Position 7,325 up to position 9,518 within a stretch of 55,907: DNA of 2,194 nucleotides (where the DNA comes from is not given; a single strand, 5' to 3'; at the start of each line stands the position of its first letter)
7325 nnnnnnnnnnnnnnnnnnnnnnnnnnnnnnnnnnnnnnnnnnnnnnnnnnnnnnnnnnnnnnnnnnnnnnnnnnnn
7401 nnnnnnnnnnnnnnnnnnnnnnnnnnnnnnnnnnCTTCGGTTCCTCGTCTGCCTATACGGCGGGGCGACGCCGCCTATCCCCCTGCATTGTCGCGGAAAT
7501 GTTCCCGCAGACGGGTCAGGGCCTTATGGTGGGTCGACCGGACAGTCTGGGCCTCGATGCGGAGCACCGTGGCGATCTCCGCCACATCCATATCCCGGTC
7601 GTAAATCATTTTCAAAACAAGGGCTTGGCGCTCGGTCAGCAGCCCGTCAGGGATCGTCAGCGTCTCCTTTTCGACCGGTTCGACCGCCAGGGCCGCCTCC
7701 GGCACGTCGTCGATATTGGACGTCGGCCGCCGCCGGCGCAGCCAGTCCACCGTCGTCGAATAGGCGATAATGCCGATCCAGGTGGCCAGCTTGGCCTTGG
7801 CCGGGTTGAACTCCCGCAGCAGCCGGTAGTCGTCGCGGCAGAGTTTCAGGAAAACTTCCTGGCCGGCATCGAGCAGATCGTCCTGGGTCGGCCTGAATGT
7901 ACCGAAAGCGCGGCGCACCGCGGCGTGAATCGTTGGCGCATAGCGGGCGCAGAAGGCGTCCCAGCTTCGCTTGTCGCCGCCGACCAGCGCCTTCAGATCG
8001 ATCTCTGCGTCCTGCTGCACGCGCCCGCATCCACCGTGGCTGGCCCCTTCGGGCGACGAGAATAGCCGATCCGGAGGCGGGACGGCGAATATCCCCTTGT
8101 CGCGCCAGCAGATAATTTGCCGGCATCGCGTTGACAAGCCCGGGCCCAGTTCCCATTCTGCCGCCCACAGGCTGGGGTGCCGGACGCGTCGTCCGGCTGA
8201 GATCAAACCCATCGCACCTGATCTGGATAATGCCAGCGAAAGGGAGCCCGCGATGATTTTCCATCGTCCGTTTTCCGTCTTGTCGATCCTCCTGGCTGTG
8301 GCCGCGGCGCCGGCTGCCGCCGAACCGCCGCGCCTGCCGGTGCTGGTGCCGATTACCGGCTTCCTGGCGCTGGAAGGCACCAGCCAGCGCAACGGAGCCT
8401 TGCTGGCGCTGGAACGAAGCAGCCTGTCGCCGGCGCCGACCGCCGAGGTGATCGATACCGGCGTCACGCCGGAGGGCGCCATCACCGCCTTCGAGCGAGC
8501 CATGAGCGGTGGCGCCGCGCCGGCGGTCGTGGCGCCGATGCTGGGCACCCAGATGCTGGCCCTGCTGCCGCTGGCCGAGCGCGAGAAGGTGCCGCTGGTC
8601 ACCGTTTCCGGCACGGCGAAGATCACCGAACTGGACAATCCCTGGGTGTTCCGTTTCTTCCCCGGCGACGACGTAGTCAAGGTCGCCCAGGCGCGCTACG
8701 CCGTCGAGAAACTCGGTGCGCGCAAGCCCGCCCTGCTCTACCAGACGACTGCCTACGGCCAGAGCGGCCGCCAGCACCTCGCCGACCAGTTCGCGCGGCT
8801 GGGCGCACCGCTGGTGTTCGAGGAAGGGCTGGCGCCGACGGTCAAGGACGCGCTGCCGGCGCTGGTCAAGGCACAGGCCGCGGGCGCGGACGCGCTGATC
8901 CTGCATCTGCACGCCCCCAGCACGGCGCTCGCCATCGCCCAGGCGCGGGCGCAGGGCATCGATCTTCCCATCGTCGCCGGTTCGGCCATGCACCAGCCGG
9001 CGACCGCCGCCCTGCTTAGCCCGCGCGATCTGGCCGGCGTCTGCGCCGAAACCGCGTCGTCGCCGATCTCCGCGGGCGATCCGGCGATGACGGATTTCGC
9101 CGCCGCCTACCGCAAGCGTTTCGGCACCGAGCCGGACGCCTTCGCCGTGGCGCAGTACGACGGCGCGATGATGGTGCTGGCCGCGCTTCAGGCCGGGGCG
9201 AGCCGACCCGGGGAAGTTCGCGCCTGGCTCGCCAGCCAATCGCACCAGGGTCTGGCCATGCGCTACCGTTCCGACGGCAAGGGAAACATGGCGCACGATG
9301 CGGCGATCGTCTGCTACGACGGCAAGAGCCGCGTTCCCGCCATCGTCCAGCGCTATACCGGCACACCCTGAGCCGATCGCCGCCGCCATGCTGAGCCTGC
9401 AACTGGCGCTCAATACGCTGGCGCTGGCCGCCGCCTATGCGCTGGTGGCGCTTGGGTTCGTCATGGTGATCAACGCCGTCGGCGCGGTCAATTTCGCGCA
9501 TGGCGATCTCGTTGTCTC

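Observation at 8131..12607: TPP riboswitch controlling a Liv-type (branched-chain-amino-acid family) ABC importer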

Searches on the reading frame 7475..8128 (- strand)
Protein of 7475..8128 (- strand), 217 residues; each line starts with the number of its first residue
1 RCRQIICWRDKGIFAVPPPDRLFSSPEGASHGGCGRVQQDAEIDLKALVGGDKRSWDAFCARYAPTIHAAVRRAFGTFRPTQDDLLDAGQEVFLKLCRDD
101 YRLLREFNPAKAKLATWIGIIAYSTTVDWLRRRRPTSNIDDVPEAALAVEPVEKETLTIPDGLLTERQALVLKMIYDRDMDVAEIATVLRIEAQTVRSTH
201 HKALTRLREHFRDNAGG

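Call 19: search_protein_families(library=pfam, proteins=[window:7475-8128:-], max_evalue=0.01)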
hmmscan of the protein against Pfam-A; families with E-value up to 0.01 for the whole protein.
window:7475-8128:- (217 aa): 5 families
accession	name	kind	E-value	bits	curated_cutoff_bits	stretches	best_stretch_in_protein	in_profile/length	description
PF04545.22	Sigma70_r4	-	3.6e-10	39.6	24.1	1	164-209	5-50/50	Sigma-70, region 4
PF08281.18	Sigma70_r4_2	-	1.3e-06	28.4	25.7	1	164-207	11-54/54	Sigma-70, region 4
PF04542.20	Sigma70_r2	-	4.1e-05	23.7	24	1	62-134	4-69/71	Sigma-70 region 2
PF04297.20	UPF0122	-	0.00057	20.5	22.7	1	160-201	14-55/101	Putative helix-turn-helix protein, YlxM / p13 like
PF00196.25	GerE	-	0.00063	19.8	23.5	1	164-206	3-44/57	Bacterial regulatory proteins, luxR family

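Call 71: search_protein_families(library=ncbifam, proteins=[window:7475-8128:-], max_evalue=0.001)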
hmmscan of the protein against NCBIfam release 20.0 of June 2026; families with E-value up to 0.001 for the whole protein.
window:7475-8128:- (217 aa): 45 families (the best 25 are shown)
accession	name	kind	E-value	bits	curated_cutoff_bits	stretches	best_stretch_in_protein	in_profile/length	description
TIGR02937.1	sigma70-ECF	superfamily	5.7e-15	55.3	42.9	1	56-210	3-164/165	sigma-70 family RNA polymerase sigma factor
NF009165.0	PRK12512.1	equivalog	6.4e-13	48.7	198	1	45-214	13-182/184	RNA polymerase sigma factor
TIGR02983.1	SigE-fam_strep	subfamily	4.9e-11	42.8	141.55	1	87-211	35-158/162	SigE family RNA polymerase sigma factor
NF009172.0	PRK12519.1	subfamily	1.1e-10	41.4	222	1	39-214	15-192/194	RNA polymerase sigma factor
NF008888.0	PRK11922.1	equivalog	2.9e-10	40.1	204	2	153-213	143-198/231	RNA polymerase sigma factor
NF004113.0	PRK05602.1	equivalog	1.3e-09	38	208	1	40-214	32-204/211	RNA polymerase sigma factor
NF009166.1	PRK12513.1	equivalog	4.9e-09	36.2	206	0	44-141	12-100/193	RNA polymerase sigma factor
NF010500.0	PRK13919.1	subfamily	5.4e-09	36.5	226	1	45-213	14-185/186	putative RNA polymerase sigma E protein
NF007223.0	PRK09641.1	equivalog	2.9e-08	33.8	209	1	46-141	10-96/187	RNA polymerase sigma factor SigW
NF007222.0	PRK09640.1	equivalog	8.4e-08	32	194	1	53-214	25-185/188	RNA polymerase sigma factor SigX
TIGR02948.1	SigW_bacill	equivalog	9.6e-08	32.3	243.1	0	46-141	10-96/187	RNA polymerase sigma factor SigW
NF007228.0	PRK09646.1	subfamily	1.5e-07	31.3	226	1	38-210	14-189/194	ECF RNA polymerase sigma factor SigK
NF007216.0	PRK09638.1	equivalog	1.5e-07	31.3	194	1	90-213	50-176/180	RNA polymerase sigma factor SigY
NF009176.0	PRK12524.1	equivalog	2e-07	31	264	1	47-200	19-173/196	RNA polymerase sigma factor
NF053879.1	RNAPolSigSigVBac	equivalog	1.1e-06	28.4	190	1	110-214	51-158/160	RNA polymerase sigma factor SigV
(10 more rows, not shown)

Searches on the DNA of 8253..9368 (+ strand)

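Call 36: search_rna_families(sources=[L016, L017, L023, L060, L062, L066, L072, L073, L076, L081], threshold=gathering)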
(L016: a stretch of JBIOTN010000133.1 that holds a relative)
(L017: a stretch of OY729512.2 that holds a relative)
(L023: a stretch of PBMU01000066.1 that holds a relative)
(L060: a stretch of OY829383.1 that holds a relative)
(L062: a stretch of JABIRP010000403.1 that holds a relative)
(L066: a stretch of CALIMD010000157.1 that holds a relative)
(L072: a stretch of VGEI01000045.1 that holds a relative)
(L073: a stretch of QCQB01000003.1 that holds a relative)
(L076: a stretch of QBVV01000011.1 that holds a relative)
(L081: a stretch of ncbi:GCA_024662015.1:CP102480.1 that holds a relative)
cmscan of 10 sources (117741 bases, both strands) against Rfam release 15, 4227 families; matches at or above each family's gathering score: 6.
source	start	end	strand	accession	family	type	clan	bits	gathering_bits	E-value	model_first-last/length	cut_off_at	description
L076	5800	5905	+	RF00059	TPP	Cis-reg; riboswitch;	-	58.8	54.3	1.1e-08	1-105/105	no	TPP riboswitch aptamer (THI element)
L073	2861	2966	+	RF00059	TPP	Cis-reg; riboswitch;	-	58.5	54.3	1.3e-08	1-105/105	no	TPP riboswitch aptamer (THI element)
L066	2789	2894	+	RF00059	TPP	Cis-reg; riboswitch;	-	57.6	54.3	2.1e-08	1-105/105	no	TPP riboswitch aptamer (THI element)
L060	5841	5944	+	RF00059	TPP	Cis-reg; riboswitch;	-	56.7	54.3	3.4e-08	1-105/105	no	TPP riboswitch aptamer (THI element)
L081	9816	9918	+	RF00059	TPP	Cis-reg; riboswitch;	-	56.6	54.3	3.6e-08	1-105/105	no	TPP riboswitch aptamer (THI element)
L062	5771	5890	+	RF00059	TPP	Cis-reg; riboswitch;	-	55.1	54.3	8.6e-08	1-105/105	no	TPP riboswitch aptamer (THI element)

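Call 83: search_rna_families(sources=[L091, L093, L094, L095, L096, L097, L098, L099, L016, L072, L017, L023], threshold=gathering)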
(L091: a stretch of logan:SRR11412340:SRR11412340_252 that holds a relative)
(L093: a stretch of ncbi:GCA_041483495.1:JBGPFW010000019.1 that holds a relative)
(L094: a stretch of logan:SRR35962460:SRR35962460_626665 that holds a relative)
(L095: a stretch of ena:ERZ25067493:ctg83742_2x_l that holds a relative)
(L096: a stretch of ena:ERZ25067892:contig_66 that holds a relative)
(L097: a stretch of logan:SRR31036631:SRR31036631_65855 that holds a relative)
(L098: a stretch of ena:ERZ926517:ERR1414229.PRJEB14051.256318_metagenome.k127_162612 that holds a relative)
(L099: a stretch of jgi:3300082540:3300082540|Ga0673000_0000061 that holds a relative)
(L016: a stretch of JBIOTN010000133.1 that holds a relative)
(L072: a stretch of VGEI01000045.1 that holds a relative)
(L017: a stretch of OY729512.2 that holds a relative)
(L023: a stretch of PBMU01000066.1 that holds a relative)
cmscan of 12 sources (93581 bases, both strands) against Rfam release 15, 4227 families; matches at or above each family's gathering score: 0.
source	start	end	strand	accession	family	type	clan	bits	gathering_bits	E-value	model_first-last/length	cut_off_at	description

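Call 84: search_rna_families(sources=[L017, L023, L095, L096, L097, L098, L099, L091], threshold=evalue, max_evalue=0.01)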
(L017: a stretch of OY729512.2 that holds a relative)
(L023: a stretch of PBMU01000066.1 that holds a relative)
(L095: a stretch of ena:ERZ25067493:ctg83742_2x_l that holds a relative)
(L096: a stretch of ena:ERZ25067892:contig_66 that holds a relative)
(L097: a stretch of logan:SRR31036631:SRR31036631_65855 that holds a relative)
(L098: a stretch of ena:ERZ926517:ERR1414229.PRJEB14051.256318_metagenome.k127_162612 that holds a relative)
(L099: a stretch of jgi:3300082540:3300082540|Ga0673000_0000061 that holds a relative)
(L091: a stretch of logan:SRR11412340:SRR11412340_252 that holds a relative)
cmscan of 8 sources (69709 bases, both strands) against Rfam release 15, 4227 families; matches with E-value up to 0.01: 2.
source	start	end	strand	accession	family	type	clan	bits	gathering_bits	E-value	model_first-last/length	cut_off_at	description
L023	5757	5865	+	RF00059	TPP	Cis-reg; riboswitch;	-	47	54.3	5.1e-06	1-105/105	no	TPP riboswitch aptamer (THI element)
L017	5796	5905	+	RF00059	TPP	Cis-reg; riboswitch;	-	46.6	54.3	6.1e-06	1-105/105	no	TPP riboswitch aptamer (THI element)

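Call 90: search_rna_families(sources=[L001, L006, L021, L024, L025, L035, L038, L042, L043, L047, L056, L070, L071, L075, L079, L032, L044, L048, L059, L065], threshold=gathering)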
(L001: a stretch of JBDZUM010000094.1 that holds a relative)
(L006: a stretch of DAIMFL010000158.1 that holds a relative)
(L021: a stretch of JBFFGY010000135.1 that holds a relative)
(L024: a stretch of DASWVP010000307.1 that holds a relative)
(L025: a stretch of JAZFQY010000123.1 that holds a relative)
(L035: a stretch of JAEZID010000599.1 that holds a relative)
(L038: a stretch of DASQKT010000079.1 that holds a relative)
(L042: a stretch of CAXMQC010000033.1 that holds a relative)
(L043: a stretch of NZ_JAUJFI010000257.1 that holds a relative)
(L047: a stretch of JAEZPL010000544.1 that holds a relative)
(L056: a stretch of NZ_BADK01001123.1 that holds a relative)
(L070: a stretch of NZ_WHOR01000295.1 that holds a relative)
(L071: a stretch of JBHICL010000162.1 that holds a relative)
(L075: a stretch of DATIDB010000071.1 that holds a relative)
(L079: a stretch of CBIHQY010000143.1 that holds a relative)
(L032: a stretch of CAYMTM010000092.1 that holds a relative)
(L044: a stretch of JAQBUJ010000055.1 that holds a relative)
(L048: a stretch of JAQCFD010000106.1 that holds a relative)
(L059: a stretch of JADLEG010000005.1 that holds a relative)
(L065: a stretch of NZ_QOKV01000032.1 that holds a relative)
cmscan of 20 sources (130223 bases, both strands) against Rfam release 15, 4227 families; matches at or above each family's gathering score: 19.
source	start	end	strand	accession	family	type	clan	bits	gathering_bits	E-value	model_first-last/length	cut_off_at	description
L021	637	732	+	RF00059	TPP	Cis-reg; riboswitch;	-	75.3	54.3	1e-12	1-105/105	no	TPP riboswitch aptamer (THI element)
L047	26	123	+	RF00059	TPP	Cis-reg; riboswitch;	-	68.7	54.3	4.2e-11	1-105/105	no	TPP riboswitch aptamer (THI element)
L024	1981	2081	+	RF00059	TPP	Cis-reg; riboswitch;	-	68.2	54.3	5.5e-11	1-105/105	no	TPP riboswitch aptamer (THI element)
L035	1854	1954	+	RF00059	TPP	Cis-reg; riboswitch;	-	68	54.3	6.4e-11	1-105/105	no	TPP riboswitch aptamer (THI element)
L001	5911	6010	+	RF00059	TPP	Cis-reg; riboswitch;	-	67.1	54.3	1.1e-10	1-105/105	no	TPP riboswitch aptamer (THI element)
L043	2127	2224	+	RF00059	TPP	Cis-reg; riboswitch;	-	66.5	54.3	1.5e-10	1-105/105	no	TPP riboswitch aptamer (THI element)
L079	2156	2270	+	RF00059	TPP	Cis-reg; riboswitch;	-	66.3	54.3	1.7e-10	1-105/105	no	TPP riboswitch aptamer (THI element)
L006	46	156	+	RF00059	TPP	Cis-reg; riboswitch;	-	65.9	54.3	2.1e-10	1-105/105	no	TPP riboswitch aptamer (THI element)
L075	159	258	+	RF00059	TPP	Cis-reg; riboswitch;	-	64.9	54.3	3.7e-10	1-105/105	no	TPP riboswitch aptamer (THI element)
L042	1116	1213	+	RF00059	TPP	Cis-reg; riboswitch;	-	64.4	54.3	5e-10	1-105/105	no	TPP riboswitch aptamer (THI element)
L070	4666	4763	+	RF00059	TPP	Cis-reg; riboswitch;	-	63.4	54.3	8.5e-10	1-105/105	no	TPP riboswitch aptamer (THI element)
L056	1486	1600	+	RF00059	TPP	Cis-reg; riboswitch;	-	63.3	54.3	9.1e-10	1-105/105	no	TPP riboswitch aptamer (THI element)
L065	5837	5934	+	RF00059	TPP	Cis-reg; riboswitch;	-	62.8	54.3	1.2e-09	1-105/105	no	TPP riboswitch aptamer (THI element)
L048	5747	5845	+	RF00059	TPP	Cis-reg; riboswitch;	-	60.3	54.3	5e-09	1-105/105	no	TPP riboswitch aptamer (THI element)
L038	5631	5738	+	RF00059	TPP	Cis-reg; riboswitch;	-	59.7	54.3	7e-09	1-105/105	no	TPP riboswitch aptamer (THI element)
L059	5868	5976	+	RF00059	TPP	Cis-reg; riboswitch;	-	59.1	54.3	9.8e-09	1-105/105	no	TPP riboswitch aptamer (THI element)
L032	5805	5913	+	RF00059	TPP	Cis-reg; riboswitch;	-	56.5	54.3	4.4e-08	1-105/105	no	TPP riboswitch aptamer (THI element)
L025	3080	3180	+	RF00059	TPP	Cis-reg; riboswitch;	-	55.6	54.3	6.9e-08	1-105/105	no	TPP riboswitch aptamer (THI element)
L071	4101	4201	+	RF00059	TPP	Cis-reg; riboswitch;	-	54.4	54.3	1.4e-07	1-105/105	no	TPP riboswitch aptamer (THI element)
